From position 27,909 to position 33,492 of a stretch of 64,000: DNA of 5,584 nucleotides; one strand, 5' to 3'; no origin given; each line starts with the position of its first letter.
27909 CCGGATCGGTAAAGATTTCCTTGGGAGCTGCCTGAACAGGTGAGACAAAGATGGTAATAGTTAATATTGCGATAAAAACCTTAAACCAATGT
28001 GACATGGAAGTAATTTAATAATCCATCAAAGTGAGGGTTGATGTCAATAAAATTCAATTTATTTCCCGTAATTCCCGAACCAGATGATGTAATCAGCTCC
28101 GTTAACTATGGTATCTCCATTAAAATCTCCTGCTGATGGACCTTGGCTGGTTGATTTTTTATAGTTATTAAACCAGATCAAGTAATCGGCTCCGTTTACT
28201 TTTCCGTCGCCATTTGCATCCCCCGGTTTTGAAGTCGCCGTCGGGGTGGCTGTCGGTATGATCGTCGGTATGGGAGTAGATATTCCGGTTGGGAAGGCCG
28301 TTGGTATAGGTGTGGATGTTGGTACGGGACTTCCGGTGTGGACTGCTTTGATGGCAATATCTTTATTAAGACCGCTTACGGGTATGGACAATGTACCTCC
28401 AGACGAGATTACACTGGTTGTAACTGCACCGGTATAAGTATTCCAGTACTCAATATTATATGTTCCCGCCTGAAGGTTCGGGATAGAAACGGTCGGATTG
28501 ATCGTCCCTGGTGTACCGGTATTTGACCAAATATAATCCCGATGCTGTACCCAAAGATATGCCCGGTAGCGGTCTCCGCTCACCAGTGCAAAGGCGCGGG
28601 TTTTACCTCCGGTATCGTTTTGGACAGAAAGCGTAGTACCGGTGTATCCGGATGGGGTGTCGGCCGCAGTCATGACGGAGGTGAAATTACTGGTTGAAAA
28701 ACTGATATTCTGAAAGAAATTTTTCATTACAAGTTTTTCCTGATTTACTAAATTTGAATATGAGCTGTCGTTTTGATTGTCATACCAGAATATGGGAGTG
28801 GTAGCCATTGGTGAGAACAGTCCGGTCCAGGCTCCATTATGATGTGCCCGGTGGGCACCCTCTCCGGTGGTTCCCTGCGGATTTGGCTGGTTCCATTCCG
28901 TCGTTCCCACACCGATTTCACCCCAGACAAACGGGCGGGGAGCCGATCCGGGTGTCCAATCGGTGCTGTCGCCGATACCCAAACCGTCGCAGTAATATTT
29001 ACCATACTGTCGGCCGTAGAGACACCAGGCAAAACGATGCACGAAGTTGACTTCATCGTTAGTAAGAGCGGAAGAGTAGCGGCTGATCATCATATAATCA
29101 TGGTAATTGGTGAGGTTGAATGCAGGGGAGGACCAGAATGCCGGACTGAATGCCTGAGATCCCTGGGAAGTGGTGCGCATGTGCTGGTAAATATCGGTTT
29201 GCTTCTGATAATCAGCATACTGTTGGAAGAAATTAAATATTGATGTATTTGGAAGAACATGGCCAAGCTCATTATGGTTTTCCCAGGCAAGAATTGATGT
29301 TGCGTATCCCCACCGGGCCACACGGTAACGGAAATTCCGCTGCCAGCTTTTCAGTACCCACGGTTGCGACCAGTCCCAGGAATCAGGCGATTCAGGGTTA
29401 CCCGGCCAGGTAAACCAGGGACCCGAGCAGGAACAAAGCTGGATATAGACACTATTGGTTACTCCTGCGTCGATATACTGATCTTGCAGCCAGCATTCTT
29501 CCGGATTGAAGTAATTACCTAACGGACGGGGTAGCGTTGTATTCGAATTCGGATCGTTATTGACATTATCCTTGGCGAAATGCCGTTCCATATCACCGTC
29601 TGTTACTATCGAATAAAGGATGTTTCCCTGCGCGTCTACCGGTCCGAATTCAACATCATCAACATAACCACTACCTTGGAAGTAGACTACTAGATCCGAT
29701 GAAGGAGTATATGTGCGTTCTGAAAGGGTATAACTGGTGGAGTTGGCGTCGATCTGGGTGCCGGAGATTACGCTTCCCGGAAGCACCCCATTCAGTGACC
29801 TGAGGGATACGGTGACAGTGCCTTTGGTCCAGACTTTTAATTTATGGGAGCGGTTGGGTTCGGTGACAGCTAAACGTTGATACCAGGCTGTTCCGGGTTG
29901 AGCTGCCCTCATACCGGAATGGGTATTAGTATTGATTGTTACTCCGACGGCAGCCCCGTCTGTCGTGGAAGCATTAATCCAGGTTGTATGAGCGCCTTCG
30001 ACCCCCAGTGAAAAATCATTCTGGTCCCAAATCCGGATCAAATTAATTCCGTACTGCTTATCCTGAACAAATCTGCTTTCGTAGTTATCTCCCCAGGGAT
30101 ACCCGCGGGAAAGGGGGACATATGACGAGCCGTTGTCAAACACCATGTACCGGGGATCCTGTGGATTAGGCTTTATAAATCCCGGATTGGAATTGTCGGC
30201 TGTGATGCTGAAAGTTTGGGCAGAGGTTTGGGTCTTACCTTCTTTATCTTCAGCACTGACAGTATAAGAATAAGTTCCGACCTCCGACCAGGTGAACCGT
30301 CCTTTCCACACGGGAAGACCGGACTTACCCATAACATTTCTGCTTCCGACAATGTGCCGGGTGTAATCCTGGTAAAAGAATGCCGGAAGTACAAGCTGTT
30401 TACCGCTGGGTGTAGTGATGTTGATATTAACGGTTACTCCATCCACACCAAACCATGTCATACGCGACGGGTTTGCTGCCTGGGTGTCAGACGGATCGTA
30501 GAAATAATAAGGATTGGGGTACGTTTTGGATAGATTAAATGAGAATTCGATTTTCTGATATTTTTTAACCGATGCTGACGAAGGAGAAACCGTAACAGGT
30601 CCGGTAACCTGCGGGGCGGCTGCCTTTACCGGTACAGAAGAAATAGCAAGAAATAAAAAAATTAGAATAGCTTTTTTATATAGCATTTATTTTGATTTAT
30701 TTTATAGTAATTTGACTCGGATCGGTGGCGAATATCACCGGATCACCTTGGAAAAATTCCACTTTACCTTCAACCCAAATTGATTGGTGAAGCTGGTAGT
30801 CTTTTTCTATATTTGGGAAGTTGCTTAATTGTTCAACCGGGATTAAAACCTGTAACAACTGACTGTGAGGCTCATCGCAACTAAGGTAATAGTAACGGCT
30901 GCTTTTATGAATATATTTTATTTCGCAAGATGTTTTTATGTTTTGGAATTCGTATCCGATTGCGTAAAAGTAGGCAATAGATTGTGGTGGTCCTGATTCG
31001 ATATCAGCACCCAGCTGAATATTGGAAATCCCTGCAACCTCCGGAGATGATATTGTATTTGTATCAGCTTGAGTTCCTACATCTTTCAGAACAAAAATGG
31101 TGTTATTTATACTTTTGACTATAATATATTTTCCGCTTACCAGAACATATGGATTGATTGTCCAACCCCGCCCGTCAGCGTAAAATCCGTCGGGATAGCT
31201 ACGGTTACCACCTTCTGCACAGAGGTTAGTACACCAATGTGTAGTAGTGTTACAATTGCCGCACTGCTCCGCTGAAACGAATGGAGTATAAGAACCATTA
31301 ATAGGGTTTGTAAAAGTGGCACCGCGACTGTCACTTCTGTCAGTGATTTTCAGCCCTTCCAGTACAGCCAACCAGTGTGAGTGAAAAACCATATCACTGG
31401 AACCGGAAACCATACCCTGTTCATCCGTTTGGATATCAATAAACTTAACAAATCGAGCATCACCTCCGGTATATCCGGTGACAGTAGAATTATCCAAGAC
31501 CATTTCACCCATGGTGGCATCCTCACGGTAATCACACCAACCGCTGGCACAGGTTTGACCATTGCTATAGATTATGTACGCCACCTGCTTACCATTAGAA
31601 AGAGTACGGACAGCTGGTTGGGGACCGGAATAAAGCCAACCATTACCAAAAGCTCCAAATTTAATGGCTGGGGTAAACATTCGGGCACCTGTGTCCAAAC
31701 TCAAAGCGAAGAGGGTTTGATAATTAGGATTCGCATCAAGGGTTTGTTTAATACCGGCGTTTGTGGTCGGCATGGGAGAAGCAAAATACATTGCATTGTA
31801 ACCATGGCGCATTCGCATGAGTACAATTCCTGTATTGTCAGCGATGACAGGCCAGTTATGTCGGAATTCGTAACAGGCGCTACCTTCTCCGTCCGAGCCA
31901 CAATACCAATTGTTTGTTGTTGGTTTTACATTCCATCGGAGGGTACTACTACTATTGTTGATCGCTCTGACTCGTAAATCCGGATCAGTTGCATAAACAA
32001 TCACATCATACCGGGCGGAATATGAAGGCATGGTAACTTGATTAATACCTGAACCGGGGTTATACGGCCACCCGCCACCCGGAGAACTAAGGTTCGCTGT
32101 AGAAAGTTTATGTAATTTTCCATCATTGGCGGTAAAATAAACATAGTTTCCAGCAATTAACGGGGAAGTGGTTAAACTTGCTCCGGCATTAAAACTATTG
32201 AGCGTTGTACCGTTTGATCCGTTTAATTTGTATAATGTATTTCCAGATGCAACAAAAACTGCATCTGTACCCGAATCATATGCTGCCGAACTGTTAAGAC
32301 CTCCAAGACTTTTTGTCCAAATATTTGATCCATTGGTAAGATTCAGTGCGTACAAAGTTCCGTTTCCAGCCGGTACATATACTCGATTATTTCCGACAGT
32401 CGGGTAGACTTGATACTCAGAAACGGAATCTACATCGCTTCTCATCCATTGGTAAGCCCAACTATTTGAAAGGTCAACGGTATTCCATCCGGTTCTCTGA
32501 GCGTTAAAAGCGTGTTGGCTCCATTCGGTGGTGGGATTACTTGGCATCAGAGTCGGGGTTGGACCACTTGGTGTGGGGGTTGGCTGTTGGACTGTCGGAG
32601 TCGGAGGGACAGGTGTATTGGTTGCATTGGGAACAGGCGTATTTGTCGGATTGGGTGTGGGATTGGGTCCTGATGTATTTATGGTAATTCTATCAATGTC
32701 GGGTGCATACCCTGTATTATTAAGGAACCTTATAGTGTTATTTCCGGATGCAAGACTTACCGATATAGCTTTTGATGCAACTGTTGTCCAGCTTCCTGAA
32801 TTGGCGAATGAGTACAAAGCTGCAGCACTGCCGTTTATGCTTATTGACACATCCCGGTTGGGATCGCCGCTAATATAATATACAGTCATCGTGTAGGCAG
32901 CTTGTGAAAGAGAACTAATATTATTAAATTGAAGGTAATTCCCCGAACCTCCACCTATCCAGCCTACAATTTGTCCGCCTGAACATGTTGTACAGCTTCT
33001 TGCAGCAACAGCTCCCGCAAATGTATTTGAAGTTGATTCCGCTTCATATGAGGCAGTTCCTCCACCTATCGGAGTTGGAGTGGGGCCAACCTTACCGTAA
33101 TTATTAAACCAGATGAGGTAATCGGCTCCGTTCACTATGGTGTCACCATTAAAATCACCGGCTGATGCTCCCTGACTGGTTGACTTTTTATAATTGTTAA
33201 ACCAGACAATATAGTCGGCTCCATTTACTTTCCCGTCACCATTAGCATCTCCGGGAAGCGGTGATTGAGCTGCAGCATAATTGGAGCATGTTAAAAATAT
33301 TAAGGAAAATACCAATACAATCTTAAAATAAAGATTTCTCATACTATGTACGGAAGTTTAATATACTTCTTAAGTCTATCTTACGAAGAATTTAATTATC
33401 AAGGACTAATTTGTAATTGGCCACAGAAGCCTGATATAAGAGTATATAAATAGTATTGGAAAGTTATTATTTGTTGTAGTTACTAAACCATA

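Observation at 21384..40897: About 19.5-kb cluster of ten consecutive secreted proteins built on cohesin-like and dockerin-like modules: a candidate cellulosome-like surface complex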

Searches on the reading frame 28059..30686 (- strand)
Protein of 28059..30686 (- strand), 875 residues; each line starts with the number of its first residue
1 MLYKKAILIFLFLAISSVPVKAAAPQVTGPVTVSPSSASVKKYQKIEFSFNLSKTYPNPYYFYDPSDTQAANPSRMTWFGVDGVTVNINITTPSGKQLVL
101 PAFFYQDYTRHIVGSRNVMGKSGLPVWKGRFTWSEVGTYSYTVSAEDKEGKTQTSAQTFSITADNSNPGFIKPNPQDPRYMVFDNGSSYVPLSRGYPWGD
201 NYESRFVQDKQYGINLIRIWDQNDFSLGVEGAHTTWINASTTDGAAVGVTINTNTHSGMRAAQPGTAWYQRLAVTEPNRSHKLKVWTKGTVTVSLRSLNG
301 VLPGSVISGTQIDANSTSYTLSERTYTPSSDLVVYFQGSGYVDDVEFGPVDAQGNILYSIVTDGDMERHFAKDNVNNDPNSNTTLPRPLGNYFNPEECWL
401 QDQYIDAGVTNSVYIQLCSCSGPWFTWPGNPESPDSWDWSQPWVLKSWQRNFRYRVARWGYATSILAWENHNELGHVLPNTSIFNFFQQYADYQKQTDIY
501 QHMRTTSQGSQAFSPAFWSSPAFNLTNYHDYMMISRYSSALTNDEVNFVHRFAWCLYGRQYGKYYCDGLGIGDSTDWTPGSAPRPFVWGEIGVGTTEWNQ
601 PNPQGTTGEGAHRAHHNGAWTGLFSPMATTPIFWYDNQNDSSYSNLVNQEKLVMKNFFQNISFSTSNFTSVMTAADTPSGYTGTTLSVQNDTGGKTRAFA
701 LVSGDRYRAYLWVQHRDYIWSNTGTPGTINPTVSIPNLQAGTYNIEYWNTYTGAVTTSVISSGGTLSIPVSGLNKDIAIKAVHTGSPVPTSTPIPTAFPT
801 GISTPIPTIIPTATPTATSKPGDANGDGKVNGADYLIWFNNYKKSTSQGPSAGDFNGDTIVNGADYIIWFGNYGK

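Call 3: search_protein_families(library=pfam, proteins=[window:28059-30686:-], max_evalue=0.1)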
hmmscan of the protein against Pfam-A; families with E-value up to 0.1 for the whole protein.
window:28059-30686:- (875 aa): 3 families
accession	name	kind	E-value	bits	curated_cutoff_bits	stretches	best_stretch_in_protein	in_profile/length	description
PF00404.24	Dockerin_1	-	5.7e-06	26.9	22.9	1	821-866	1-49/57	Dockerin type I domain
PF16586.11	DUF5060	-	0.00012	22.6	27.2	0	83-145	24-69/70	Domain of unknown function (DUF5060)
PF23032.1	GBD_ELAPOR1-like_3rd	-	0.02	15.2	27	0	709-750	36-76/150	ELAPOR1-like, galactose-binding domain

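Call 8: search_protein_families(library=ncbifam, proteins=[window:28059-30686:-], max_evalue=0.1)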
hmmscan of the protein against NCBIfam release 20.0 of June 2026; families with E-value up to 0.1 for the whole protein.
window:28059-30686:- (875 aa): 1 family
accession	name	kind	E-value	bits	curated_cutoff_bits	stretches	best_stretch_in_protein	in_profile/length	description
NF041540.1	dockerin_GC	domain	0.075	13.4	29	0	822-873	10-63/67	GC-type dockerin domain-anchored protein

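Call 25: search_solved_structures(query=window:28059-30686:-, max_evalue=10, show_alignments=1)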
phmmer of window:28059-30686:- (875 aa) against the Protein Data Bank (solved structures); distinct sequences matched with E-value up to 10: 9.
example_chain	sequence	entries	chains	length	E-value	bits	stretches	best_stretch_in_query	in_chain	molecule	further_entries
9gmj_A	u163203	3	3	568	9.9e-20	73.2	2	93-201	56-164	DUF5060 domain-containing protein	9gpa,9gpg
9gpc_A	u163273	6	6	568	3.4e-19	71.4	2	93-201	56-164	DUF5060 domain-containing protein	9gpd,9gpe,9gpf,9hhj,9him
2y3n_B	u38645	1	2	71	0.0036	18.4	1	821-875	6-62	CELLULOSOMAL FAMILY-48 PROCESSIVE GLYCOSIDE HYDROLASE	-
5nrm_B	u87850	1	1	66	0.017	16.2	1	820-868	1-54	DocCel5: Type I dockerin repeat domain from A. cellulolyticus family 5 endoglucanase WP_01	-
5nrk_B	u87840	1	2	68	0.019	16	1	820-868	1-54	DocCel5: Type I dockerin repeat domain from A. cellulolyticus family 5 endoglucanase WP_01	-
6kg9_A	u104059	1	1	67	0.033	15.2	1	821-867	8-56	And cellulose-binding endoglucanase family 9 CelL ortholog dockerin domain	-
6kge_D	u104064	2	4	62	0.05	14.6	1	821-867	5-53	And cellulose-binding endoglucanase family 9 CelL ortholog dockerin domain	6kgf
6kgc_B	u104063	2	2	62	0.054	14.5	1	821-867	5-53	And cellulose-binding endoglucanase family 9 CelL ortholog dockerin domain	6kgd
4dh2_B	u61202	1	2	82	1.2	10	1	822-865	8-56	Dockerin type 1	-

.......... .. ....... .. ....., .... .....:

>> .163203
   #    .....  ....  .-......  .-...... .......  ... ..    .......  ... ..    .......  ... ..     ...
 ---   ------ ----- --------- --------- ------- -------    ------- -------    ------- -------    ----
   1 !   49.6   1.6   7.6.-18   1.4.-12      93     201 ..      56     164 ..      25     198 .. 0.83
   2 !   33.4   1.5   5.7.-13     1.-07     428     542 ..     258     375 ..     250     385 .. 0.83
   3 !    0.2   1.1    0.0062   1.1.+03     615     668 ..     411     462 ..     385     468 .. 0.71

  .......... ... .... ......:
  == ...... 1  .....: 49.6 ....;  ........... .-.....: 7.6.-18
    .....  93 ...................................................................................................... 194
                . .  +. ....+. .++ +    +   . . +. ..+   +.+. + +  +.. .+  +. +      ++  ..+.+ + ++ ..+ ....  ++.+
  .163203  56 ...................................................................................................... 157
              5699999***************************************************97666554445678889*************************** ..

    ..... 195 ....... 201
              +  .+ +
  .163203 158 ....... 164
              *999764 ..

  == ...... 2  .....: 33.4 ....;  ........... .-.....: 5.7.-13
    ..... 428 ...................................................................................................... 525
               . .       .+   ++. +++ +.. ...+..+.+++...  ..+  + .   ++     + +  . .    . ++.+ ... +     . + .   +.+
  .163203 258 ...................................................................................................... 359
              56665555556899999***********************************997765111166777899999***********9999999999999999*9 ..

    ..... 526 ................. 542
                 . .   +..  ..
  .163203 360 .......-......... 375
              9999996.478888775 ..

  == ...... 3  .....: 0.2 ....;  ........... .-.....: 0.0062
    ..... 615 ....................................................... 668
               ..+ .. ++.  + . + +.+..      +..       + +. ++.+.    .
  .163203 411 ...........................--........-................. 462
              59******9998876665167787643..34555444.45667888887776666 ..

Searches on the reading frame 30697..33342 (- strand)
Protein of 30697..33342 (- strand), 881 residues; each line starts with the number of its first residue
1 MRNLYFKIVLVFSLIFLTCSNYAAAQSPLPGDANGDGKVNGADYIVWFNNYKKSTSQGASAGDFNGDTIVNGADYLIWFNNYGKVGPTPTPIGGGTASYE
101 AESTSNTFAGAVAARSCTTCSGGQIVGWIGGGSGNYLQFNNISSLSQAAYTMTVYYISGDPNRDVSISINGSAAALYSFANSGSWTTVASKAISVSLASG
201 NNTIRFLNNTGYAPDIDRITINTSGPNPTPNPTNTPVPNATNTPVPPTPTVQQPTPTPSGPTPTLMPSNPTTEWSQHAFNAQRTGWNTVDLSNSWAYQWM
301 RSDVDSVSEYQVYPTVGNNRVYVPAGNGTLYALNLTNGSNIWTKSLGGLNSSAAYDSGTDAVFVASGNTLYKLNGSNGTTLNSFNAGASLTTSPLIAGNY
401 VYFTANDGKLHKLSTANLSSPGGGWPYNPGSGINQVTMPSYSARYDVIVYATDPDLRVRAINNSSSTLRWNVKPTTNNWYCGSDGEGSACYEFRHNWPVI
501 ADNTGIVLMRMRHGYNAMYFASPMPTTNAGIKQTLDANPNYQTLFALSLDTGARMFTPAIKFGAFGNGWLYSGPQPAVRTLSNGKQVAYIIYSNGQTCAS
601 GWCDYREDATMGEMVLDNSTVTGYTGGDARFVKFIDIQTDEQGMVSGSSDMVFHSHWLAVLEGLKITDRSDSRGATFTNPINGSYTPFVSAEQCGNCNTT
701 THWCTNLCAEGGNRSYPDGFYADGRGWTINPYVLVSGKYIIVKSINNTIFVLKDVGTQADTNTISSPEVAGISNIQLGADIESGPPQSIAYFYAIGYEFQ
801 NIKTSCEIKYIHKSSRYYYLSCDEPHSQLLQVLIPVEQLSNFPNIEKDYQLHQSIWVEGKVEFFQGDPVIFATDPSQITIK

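Call 3: search_protein_families(library=pfam, proteins=[window:30697-33342:-], max_evalue=0.1)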
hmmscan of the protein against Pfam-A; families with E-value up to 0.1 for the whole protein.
window:30697-33342:- (881 aa): 5 families
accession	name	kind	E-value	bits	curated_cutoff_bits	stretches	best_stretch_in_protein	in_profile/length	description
PF13360.13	PQQ_2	-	4.9e-12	46.5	27.6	1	327-514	2-189/233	Outer membrane protein assembly factor BamB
PF13570.13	Beta-prop_ACSF4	-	4.5e-11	43.2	133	1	309-418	52-165/329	Beta-alanine-activating enzyme, beta-propeller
PF03422.21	CBM_6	-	1.1e-06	29.4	28.9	1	110-222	9-124/125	Carbohydrate binding module (family 6)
PF00404.24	Dockerin_1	-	1.5e-05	25.6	22.9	1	30-77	1-51/57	Dockerin type I domain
PF16990.11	CBM_35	-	0.00018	22.2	28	1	99-219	3-116/121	Carbohydrate binding module (family 35)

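Call 8: search_protein_families(library=ncbifam, proteins=[window:30697-33342:-], max_evalue=0.1)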
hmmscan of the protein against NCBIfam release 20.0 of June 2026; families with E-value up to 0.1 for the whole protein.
window:30697-33342:- (881 aa): 4 families
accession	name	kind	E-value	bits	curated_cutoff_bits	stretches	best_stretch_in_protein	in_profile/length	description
TIGR03300.1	assembly_YfgL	equivalog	7e-12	44.7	285.2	1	297-416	42-163/377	outer membrane protein assembly factor BamB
NF008351.0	PRK11138.1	equivalog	2.6e-08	32.8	423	1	303-415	241-352/394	outer membrane protein assembly factor BamB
NF053615.1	SerThrKinAfsKStmc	equivalog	2.7e-08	32.9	1300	1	310-434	656-777/809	protein serine/threonine kinase AfsK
NF041540.1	dockerin_GC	domain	0.022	15.2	29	1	32-82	11-63/67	GC-type dockerin domain-anchored protein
